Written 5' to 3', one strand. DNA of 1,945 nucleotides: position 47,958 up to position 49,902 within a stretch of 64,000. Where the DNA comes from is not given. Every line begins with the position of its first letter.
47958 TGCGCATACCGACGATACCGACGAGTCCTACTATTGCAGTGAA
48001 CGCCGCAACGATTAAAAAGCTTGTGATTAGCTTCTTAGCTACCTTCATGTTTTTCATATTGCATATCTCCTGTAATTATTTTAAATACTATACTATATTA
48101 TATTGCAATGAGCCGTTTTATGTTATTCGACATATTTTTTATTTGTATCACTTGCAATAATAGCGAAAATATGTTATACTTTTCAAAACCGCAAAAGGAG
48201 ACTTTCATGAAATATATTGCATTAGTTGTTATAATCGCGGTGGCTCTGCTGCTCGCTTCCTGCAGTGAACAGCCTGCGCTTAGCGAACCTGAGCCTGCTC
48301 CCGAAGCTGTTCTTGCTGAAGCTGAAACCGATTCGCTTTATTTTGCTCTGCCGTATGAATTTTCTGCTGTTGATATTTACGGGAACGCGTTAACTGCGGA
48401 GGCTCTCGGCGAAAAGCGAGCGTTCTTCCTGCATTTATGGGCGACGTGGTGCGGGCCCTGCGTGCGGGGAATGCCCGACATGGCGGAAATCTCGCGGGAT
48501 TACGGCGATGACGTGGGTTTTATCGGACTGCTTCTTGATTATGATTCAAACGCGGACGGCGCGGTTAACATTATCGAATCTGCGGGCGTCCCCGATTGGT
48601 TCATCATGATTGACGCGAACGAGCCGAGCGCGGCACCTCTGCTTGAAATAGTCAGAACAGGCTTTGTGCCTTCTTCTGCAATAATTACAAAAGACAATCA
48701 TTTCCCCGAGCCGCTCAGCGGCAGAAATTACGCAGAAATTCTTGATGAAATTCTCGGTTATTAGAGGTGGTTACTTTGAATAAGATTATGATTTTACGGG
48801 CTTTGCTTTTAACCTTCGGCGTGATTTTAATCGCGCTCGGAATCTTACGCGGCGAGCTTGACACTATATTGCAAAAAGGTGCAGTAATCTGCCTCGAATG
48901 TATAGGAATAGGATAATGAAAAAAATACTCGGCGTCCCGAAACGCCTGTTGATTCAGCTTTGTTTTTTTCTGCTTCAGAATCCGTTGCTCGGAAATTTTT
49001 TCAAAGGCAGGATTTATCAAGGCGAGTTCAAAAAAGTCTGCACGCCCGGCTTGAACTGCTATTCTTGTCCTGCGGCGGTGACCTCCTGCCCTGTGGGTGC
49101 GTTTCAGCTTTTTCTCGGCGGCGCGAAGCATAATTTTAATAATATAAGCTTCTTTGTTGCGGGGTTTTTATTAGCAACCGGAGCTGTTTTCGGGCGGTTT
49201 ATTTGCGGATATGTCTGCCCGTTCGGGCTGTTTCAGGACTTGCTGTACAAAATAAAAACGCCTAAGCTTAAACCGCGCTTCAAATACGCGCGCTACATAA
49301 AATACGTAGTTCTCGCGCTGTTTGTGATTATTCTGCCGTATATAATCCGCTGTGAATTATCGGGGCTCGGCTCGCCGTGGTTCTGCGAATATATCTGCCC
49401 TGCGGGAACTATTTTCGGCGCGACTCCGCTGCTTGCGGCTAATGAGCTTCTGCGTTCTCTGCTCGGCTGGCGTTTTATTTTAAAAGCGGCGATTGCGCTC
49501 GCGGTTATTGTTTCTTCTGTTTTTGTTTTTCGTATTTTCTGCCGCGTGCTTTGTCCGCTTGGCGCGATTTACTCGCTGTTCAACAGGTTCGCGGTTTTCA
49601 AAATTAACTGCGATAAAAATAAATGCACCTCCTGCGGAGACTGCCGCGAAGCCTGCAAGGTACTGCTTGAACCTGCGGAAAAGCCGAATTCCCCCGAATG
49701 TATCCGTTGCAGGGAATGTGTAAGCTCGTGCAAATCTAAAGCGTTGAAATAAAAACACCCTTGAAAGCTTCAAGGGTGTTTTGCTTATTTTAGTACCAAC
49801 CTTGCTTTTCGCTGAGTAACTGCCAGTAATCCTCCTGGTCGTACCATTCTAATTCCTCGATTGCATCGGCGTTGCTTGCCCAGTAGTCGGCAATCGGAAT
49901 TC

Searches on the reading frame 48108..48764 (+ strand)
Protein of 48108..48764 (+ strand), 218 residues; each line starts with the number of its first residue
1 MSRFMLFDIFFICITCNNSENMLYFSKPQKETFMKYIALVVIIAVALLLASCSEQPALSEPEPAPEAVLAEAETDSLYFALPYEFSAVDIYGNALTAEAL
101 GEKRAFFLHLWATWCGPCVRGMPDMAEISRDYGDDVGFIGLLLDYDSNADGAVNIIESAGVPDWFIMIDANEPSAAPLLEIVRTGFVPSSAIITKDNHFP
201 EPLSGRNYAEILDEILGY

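Call 64: search_protein_families(library=pfam, proteins=[window:48108-48764:+], max_evalue=0.0001)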
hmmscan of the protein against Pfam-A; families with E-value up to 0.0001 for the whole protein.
window:48108-48764:+ (218 aa): 2 families
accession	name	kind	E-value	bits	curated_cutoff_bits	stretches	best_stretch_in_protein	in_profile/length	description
PF08534.16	Redoxin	-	4.4e-06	27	26.6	1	90-171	16-95/148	Redoxin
PF00085.26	Thioredoxin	-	1.4e-05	25.4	23.5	1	102-154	17-67/103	Thioredoxin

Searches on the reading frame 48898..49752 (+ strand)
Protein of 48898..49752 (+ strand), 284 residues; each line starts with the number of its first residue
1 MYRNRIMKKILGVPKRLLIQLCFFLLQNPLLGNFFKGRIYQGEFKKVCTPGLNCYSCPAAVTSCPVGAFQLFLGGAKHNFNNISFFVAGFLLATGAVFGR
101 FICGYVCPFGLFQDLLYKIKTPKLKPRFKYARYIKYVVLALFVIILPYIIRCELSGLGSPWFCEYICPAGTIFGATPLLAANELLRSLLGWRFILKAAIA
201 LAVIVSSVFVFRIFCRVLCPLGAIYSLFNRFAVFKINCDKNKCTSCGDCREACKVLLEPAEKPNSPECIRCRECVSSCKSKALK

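Call 64: search_protein_families(library=pfam, proteins=[window:48898-49752:+], max_evalue=0.0001)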
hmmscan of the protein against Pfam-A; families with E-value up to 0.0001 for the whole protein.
window:48898-49752:+ (284 aa): 4 families
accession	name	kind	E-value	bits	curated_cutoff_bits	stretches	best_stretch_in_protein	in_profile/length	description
PF12801.12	Fer4_5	-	2.3e-19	69.5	22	2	85-119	6-40/48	4Fe-4S binding domain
PF12838.12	Fer4_7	-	3.2e-07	31.1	27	0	214-254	7-49/52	4Fe-4S dicluster domain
PF00037.32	Fer4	-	1.8e-06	27.9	21.1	0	267-283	7-23/24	4Fe-4S binding domain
PF13187.11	Fer4_9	-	4.3e-05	23.9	27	0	215-254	8-48/52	4Fe-4S dicluster domain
